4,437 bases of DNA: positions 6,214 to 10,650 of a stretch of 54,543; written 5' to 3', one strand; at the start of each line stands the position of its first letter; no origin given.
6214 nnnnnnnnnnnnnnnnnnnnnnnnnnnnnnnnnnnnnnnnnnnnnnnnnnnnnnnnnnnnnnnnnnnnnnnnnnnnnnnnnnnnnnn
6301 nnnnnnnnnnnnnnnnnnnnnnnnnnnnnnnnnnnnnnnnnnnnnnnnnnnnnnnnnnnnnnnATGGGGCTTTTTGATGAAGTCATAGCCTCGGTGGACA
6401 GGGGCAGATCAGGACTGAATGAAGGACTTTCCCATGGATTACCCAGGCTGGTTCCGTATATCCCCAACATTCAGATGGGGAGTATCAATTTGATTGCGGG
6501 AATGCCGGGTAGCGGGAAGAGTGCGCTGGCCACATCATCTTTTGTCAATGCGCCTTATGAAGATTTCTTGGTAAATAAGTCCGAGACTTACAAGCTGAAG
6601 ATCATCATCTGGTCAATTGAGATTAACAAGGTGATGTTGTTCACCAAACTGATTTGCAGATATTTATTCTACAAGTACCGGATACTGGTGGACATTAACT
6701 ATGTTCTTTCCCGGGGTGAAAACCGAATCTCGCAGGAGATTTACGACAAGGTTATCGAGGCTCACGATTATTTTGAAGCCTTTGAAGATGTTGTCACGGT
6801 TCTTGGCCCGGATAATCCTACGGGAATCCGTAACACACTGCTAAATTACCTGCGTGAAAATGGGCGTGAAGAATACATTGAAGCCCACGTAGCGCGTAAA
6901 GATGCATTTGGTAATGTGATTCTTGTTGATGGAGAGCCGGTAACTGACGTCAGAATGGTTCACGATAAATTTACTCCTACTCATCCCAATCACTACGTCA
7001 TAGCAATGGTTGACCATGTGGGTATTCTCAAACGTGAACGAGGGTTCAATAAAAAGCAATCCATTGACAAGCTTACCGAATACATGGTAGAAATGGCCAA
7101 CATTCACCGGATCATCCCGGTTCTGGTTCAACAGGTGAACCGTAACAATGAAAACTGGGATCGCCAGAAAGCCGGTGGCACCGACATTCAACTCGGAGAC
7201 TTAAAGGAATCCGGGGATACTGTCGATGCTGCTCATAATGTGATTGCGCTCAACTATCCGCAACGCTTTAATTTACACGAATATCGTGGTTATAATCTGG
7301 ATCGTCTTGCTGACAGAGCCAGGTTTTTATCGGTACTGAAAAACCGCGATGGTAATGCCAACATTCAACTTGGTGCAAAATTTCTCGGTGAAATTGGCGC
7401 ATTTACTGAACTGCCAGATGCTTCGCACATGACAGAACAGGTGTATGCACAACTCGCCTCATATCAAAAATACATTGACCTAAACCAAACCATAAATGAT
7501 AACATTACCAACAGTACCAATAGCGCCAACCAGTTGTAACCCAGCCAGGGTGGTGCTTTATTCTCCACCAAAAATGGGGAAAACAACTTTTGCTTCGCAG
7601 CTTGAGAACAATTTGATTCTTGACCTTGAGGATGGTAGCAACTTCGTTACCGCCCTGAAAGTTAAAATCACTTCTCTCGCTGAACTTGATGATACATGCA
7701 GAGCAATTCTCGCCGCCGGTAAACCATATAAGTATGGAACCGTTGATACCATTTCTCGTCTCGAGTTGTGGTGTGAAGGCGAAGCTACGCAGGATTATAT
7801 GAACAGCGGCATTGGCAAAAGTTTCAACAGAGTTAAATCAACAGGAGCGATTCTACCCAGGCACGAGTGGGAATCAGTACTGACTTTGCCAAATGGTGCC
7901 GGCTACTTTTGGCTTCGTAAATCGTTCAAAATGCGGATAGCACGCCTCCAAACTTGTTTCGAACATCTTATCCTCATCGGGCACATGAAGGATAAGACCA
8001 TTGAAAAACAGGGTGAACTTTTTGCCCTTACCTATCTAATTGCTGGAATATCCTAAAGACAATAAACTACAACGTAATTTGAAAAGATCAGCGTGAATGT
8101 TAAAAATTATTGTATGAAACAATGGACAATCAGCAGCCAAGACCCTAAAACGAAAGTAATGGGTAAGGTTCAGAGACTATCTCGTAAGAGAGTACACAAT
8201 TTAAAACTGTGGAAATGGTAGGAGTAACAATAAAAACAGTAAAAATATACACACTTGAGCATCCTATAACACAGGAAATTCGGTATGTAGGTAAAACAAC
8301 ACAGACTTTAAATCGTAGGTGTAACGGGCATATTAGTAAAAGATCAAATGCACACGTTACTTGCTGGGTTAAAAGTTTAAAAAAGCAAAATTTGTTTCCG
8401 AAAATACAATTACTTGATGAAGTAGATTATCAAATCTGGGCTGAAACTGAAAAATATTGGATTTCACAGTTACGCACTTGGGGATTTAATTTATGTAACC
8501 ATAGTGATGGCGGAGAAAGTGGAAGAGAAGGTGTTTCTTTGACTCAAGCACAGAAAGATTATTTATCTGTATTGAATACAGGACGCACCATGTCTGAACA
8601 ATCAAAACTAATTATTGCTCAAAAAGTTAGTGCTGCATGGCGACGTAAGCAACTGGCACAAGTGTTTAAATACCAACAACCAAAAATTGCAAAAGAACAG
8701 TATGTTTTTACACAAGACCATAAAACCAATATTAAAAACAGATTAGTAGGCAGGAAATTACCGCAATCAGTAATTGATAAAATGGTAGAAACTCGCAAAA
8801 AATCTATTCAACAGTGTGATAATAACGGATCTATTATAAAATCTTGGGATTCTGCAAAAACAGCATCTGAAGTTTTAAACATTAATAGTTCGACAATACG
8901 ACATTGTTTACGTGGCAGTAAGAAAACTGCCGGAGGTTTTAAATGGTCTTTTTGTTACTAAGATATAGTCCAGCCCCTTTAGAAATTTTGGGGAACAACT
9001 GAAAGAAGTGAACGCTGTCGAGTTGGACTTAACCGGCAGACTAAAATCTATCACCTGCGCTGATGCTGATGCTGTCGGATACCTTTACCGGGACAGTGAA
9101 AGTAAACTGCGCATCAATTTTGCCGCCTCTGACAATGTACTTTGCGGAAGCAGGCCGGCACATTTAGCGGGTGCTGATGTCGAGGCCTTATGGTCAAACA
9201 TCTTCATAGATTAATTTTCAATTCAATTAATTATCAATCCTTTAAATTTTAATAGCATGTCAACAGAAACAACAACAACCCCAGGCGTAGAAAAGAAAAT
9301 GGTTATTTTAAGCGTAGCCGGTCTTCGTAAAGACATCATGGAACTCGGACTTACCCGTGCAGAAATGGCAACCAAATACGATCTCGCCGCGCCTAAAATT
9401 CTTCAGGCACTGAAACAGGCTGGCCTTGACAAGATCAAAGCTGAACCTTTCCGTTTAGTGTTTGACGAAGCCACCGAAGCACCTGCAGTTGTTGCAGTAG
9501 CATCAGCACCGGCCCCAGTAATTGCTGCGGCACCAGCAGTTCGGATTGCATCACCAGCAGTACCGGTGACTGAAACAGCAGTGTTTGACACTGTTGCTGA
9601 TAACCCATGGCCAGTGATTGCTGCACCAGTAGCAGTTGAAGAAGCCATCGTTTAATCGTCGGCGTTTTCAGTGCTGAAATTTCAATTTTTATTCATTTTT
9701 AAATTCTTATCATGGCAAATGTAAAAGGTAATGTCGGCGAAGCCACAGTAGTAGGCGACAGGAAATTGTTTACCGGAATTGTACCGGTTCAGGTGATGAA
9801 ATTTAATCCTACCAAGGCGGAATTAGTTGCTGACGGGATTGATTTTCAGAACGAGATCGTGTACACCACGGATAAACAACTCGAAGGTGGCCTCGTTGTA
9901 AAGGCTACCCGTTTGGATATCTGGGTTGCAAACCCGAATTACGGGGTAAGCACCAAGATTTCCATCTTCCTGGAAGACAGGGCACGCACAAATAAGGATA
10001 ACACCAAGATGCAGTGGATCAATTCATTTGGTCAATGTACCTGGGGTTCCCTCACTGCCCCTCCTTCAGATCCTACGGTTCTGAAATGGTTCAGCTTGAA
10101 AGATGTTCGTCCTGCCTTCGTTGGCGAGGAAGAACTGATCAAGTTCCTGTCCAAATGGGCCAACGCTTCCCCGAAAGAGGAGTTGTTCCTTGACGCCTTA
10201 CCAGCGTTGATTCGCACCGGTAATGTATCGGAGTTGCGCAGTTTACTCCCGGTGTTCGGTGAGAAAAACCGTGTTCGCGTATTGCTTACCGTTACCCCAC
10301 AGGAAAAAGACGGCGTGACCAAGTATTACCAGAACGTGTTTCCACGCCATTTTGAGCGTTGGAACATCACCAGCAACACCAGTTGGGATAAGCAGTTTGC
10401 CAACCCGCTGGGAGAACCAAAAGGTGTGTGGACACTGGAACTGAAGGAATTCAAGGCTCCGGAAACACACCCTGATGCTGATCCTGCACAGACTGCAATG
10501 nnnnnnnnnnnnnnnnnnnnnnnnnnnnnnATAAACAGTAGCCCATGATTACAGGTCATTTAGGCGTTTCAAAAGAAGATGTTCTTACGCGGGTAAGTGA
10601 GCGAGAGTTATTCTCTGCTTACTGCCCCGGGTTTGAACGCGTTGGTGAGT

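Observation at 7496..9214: A second group I intron (td-like, with GIY-YIG) splits a Sak4-like recombination ATPase gene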

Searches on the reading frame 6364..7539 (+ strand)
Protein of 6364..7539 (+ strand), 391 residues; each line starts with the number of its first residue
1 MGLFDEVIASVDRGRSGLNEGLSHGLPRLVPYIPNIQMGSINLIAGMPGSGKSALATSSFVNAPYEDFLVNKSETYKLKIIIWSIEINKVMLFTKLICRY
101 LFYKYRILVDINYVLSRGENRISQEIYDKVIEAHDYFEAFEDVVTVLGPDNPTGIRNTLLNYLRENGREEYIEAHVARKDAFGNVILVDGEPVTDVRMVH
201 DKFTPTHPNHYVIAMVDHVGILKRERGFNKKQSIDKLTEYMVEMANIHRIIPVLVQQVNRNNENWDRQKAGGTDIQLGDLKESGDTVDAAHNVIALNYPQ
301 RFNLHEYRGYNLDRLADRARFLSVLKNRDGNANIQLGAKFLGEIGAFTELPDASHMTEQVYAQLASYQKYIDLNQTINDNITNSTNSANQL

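Call 5: search_protein_families(library=pfam, proteins=[window:6364-7539:+], max_evalue=0.1)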
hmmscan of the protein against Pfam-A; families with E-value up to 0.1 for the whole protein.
window:6364-7539:+ (391 aa): 2 families
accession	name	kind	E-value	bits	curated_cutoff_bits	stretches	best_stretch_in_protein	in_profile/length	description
PF03796.21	DnaB_C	-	8.2e-14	52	27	2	186-347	104-253/255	DnaB-like helicase C terminal domain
PF13481.12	AAA_25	-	0.057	13.5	27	0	24-58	17-52/195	AAA domain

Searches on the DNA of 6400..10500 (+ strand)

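Call 7: search_dna_similar(query=window:6400-10500:+, collection=phages, mode=distant, max_rows=25)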
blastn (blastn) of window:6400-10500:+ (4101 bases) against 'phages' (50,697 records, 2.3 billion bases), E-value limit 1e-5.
Records with a match: 157; places in all: 170; records where one place covers at least 80% of the query: 0.
Best place of each record, by identity: 80-90% 111; 60-80% 46.
By first word of the organism name: Staphylococcus 83; Flavobacterium 13; Enterococcus 10; Lactococcus 10; Bacillus 6; Aeromonas 4; Brochothrix 4; Caudoviricetes 3; Vibrio 3; Serratia 3; and 11 more.
By host as written in the record: Staphylococcus aureus 35; - 17; Staphylococcus sp. 10; Lactococcus lactis 10; Staphylococcus carnosus TM300 9; Enterococcus faecalis 5; Aeromonas sp. 4; Staphylococcus aureus (phage propagation strain 47) 4; and 45 more.
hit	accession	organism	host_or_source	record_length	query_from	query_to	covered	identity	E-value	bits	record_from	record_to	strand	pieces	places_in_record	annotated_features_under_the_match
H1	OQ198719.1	Caudoviricetes sp. 'Rudgehvirus jaberico'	Bacteroides cellulosilyticus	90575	1638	1849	5%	71.2%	3e-15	92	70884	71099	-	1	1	GIY endonuclease | DNA helicase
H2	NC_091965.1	Caudoviricetes sp. 'Rudgehvirus jaberico'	Bacteroides cellulosilyticus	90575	1638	1849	5%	71.2%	3e-15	92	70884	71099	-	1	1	GIY endonuclease | DNA helicase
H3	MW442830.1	Flavobacterium phage FPSV-D18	Flavobacterium psychrophilum FPS-D8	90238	1631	1827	5%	75.6%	9e-28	132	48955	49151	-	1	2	record has no annotation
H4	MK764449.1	Flavobacterium phage FPSV-S29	Flavobacterium psychrophilum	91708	1631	1782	4%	84.6%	3e-33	150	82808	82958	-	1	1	none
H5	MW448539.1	Flavobacterium phage FPSV-D24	Flavobacterium psychrophilum strain ...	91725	1631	1782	4%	84.6%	3e-33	150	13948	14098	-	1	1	record has no annotation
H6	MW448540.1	Flavobacterium phage FPSV-D25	Flavobacterium psychrophilum strain ...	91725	1631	1782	4%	84.6%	3e-33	150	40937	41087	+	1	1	record has no annotation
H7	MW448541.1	Flavobacterium phage FPSV-D27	Flavobacterium psychrophilum strain ...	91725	1631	1782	4%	84.6%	3e-33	150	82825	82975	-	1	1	record has no annotation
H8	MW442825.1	Flavobacterium phage FPSV-D5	Flavobacterium psychrophilum FPS-D15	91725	1631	1782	4%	84.6%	3e-33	150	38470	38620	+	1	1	record has no annotation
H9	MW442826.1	Flavobacterium phage FPSV-D9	Flavobacterium psychrophilum FPS-D15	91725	1631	1782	4%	84.6%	3e-33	150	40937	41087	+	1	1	record has no annotation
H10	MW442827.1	Flavobacterium phage FPSV-D12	Flavobacterium psychrophilum FPS-D2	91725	1631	1782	4%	84.6%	3e-33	150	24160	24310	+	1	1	record has no annotation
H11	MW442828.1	Flavobacterium phage FPSV-D13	Flavobacterium psychrophilum FPS-D10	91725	1631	1782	4%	84.6%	3e-33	150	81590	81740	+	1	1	record has no annotation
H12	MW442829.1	Flavobacterium phage FPSV-D16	Flavobacterium psychrophilum FPS-D10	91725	1631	1782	4%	84.6%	3e-33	150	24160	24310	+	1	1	record has no annotation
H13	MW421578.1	Flavobacterium phage FPSV-D41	Flavobacterium psychrophilum strain ...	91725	1631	1782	4%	84.6%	3e-33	150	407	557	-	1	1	record has no annotation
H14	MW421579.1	Flavobacterium phage FPSV-D1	Flavobacterium psychrophilum strain ...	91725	1631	1782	4%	84.6%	3e-33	150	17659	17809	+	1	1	record has no annotation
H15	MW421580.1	Flavobacterium phage FPSV-D7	Flavobacterium psychrophilum strain ...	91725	1631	1782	4%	84.6%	3e-33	150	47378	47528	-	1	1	record has no annotation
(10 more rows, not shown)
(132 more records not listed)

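Call 15: get_annotated_region(hit=H1, flank=2500)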
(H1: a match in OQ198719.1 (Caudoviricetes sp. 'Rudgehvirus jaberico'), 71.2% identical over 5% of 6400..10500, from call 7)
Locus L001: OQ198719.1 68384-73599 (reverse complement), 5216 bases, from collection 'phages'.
description: Caudoviricetes sp. 'Rudgehvirus jaberico', complete genome.
organism: Caudoviricetes sp. 'Rudgehvirus jaberico' (NCBI taxid 3028515)
taxonomy: Viruses; Duplodnaviria; Heunggongvirae; Uroviricota; Caudoviricetes; Crassvirales; Intestiviridae; Crudevirinae
host: Bacteroides cellulosilyticus; source: wastewater; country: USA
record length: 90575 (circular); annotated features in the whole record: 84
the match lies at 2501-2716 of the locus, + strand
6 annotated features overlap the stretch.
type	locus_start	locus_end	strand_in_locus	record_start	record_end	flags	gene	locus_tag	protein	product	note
CDS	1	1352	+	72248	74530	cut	-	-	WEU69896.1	DNA polymerase B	-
CDS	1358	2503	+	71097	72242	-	-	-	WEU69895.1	DNA helicase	-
CDS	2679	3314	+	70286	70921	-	-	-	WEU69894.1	GIY endonuclease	-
CDS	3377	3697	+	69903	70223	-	-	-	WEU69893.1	DNA helicase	-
CDS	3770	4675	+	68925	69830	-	-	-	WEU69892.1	recombinase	-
CDS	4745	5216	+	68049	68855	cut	-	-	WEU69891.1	hypothetical protein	-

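Call 16: get_annotated_region(hit=H4, flank=2500)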
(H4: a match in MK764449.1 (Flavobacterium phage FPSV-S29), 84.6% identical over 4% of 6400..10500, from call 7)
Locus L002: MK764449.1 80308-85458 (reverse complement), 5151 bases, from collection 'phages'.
description: Flavobacterium phage FPSV-S29, complete genome.
organism: Flavobacterium phage FPSV-S29 (NCBI taxid 2575350)
taxonomy: Viruses; Duplodnaviria; Heunggongvirae; Uroviricota; Caudoviricetes; Fipvunavirus
host: Flavobacterium psychrophilum; source: -; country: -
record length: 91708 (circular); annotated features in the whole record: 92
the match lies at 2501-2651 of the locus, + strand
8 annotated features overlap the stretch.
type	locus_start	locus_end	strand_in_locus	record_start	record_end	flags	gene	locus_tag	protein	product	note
CDS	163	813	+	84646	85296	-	-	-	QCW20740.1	hypothetical protein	unknown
CDS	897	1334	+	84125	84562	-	-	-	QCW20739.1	hypothetical protein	unknown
CDS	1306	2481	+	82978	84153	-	-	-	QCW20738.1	hypothetical protein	unknown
CDS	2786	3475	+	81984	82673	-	-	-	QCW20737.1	catalytic GIY-YIG endonuclease domain protein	endonuclease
CDS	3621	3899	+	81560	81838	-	-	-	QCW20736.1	hypothetical protein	unknown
CDS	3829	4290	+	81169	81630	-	-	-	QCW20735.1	hypothetical protein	unknown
CDS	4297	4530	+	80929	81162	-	-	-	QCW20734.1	hypothetical protein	unknown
CDS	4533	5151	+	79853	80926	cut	-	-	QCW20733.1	putative DNA polymerase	DNA polymerase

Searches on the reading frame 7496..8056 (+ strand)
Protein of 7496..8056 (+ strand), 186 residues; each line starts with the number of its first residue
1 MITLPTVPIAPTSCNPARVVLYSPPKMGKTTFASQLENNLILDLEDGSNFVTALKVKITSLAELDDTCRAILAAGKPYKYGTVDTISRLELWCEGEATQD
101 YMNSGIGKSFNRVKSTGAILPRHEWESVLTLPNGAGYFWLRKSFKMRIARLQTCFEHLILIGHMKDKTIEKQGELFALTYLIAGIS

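Call 5: search_protein_families(library=pfam, proteins=[window:7496-8056:+], max_evalue=0.1)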
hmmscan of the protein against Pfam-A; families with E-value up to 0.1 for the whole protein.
window:7496-8056:+ (186 aa): 1 family
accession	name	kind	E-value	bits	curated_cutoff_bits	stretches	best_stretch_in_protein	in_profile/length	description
PF13479.12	AAA_24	-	4.3e-18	66.3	27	1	16-173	2-139/195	AAA domain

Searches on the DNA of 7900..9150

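Call 4: search_rna_families(source=window, start=7900, end=9150, threshold=evalue, max_evalue=10, show_alignments=5)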
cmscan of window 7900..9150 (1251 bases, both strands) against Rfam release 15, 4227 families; matches with E-value up to 10: 5.
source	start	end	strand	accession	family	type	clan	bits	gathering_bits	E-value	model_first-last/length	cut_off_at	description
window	8031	8222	+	RF00028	Intron_gpI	Intron;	-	42.5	50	3.5e-09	50-157/253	no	Group I catalytic intron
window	8767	8792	-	RF01355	CRISPR-DR26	Gene; CRISPR;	-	17.2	39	7.7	1-25/25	no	CRISPR RNA direct repeat element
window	8481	8500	+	RF00501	Rota_CRE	Cis-reg;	-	16.8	40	4.1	1-68/68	no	Rotavirus cis-acting replication element (CRE)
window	8796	8992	+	RF00028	Intron_gpI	Intron;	-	15.4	50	0.44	1-253/253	no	Group I catalytic intron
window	8519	8599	+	RF01134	sR30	Gene; snRNA; snoRNA; CD-box;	-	11.5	38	6.3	1-57/57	no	Small nucleolar RNA sR30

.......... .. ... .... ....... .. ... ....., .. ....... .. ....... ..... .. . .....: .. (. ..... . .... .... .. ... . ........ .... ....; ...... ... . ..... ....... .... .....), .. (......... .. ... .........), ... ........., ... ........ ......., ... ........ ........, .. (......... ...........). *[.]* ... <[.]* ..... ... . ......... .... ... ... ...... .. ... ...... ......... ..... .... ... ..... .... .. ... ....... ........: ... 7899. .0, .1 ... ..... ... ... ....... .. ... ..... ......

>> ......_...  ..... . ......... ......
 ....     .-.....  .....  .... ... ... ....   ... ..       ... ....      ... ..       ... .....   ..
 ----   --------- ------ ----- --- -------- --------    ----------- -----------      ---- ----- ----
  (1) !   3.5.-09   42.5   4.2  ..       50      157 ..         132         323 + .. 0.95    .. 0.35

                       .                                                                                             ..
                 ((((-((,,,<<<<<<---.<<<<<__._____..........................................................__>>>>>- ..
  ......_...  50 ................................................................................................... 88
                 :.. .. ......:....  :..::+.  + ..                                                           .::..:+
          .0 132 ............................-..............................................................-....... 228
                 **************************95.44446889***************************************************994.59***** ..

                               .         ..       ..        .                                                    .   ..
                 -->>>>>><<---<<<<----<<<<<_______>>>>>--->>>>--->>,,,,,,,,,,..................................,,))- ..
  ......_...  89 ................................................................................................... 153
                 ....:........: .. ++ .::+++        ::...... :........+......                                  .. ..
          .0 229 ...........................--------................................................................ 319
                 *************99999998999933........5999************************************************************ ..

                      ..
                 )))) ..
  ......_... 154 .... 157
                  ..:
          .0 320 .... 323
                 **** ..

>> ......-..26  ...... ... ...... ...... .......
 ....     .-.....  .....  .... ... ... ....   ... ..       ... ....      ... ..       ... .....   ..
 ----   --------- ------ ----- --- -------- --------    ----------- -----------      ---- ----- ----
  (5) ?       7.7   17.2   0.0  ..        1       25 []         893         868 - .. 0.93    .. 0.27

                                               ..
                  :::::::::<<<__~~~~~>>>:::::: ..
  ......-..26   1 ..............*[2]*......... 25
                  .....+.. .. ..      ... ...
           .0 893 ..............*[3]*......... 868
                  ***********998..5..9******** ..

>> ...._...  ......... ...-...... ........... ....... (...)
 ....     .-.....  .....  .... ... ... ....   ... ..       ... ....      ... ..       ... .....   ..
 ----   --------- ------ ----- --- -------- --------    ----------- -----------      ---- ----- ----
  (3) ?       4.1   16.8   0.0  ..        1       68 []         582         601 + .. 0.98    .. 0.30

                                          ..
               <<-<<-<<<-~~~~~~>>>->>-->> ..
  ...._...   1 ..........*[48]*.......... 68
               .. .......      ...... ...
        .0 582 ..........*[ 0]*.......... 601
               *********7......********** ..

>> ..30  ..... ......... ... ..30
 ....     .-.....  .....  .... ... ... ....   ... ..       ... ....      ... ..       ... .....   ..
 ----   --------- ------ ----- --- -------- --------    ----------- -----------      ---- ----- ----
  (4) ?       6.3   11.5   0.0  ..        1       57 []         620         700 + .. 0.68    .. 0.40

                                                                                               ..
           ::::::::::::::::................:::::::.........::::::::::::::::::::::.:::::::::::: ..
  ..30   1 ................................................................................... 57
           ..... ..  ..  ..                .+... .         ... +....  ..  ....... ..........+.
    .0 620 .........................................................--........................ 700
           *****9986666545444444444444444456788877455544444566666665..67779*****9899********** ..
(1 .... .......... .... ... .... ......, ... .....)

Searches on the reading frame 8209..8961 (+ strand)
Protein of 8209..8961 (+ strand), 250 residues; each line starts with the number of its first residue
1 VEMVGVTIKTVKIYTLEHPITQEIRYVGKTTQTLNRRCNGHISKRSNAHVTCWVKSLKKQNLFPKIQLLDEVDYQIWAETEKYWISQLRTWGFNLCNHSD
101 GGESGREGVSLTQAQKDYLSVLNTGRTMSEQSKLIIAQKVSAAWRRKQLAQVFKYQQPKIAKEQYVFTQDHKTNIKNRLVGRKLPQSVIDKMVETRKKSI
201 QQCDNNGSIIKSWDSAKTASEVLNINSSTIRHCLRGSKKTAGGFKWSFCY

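Call 5: search_protein_families(library=pfam, proteins=[window:8209-8961:+], max_evalue=0.1)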
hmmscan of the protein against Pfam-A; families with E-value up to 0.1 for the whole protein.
window:8209-8961:+ (250 aa): 3 families
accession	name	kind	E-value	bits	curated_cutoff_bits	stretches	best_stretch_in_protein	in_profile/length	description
PF22083.2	I-HmuI_NUMOD-like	-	1.2e-08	34.9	27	1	206-245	6-44/46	DNA endonuclease I-HmuI-like, NUMOD-like domain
PF01541.30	GIY-YIG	-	1.7e-06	28.6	22.6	1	13-94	4-78/78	GIY-YIG catalytic domain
PF07453.19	NUMOD1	-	0.0084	16.8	22.8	1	207-234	10-37/37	NUMOD1 domain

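Call 37: search_protein_families(library=phrogs, proteins=[window:8215-8961:+], max_evalue=0.00001)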
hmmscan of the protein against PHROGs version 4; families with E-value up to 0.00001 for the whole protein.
window:8215-8961:+ (248 aa): 0 families

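Call 40: search_solved_structures(query=window:8215-8961:+, max_evalue=1, show_alignments=2)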
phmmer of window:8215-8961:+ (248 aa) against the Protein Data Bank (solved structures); distinct sequences matched with E-value up to 1: 0.

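Call 41: find_homologous_proteins(query=window:8215-8958:+, max_evalue=0.00001)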
Query window:8215-8958:+ (248 aa): 64 proteins with E <= 0.00001 among 207 candidates.
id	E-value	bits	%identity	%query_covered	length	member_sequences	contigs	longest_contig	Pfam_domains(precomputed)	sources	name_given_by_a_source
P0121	2.3e-163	559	100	100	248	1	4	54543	PF01541.31,PF22083.3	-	-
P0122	2.6e-84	300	56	98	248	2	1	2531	-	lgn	-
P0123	8.7e-34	135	38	95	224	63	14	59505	PF07460.17,PF01541.31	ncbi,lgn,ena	-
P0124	1.9e-33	134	33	97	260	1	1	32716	PF01541.31,PF22083.3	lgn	-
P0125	7.6e-33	132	37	96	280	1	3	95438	PF01541.31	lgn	-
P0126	9.4e-33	132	35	96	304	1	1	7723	PF07460.17,PF01541.31,PF07453.20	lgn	-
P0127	6.7e-32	129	37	96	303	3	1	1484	PF07453.20,PF22083.3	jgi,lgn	jgi:hypothetical protein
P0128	1.4e-31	128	33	96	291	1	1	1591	PF01541.31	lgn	-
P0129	8.3e-31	125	37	96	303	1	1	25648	PF01541.31,PF07453.20,PF22083.3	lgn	-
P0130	1.3e-30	125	34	97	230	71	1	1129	PF01541.31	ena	-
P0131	3.0e-29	120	36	97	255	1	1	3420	PF07460.17,PF01541.31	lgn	-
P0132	4.7e-29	119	33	97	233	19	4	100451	-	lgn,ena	-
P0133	5.1e-28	116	30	95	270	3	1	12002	PF07453.20,PF22083.3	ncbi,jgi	jgi:hypothetical protein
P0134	6.9e-28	116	32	97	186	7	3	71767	PF01541.31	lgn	-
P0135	9.5e-28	115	36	95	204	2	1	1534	PF01541.31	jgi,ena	jgi:hypothetical protein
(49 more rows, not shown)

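Call 42: find_encoding_contigs(protein=P0122, flank=2500, max_places=3)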
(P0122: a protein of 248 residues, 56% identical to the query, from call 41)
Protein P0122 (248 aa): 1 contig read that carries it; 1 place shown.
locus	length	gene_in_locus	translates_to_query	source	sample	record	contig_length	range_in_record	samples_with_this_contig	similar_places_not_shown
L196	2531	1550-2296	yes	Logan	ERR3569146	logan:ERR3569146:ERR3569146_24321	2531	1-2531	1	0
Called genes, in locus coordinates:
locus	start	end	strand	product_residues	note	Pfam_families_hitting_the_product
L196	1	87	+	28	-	?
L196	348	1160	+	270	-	PF01541:GIY-YIG, PF22083:I-HmuI_NUMOD-like (weak)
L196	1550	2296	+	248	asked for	-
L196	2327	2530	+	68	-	?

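Call 64: search_protein_families(library=ncbifam, proteins=[window:8215-8958:+], max_evalue=0.01)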
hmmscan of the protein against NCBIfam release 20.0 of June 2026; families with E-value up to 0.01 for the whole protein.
window:8215-8958:+ (248 aa): 1 family
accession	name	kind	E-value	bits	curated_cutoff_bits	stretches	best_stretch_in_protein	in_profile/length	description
TIGR01453.1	grpIintron_endo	subfamily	1.6e-10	41.4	56.05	1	11-236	4-205/215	group I intron endonuclease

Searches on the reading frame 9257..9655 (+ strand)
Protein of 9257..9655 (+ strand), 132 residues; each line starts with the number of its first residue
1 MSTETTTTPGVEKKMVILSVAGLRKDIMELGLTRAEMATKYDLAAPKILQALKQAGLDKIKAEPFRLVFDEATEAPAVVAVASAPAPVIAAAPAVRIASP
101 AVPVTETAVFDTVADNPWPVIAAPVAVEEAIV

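Call 5: search_protein_families(library=pfam, proteins=[window:9257-9655:+], max_evalue=0.1)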
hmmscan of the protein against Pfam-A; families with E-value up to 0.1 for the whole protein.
window:9257-9655:+ (132 aa): 1 family
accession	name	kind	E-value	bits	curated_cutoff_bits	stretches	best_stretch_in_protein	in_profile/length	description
PF12010.13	DUF3502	-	0.026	15.4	24.4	1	43-63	39-59/69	Domain of unknown function (DUF3502)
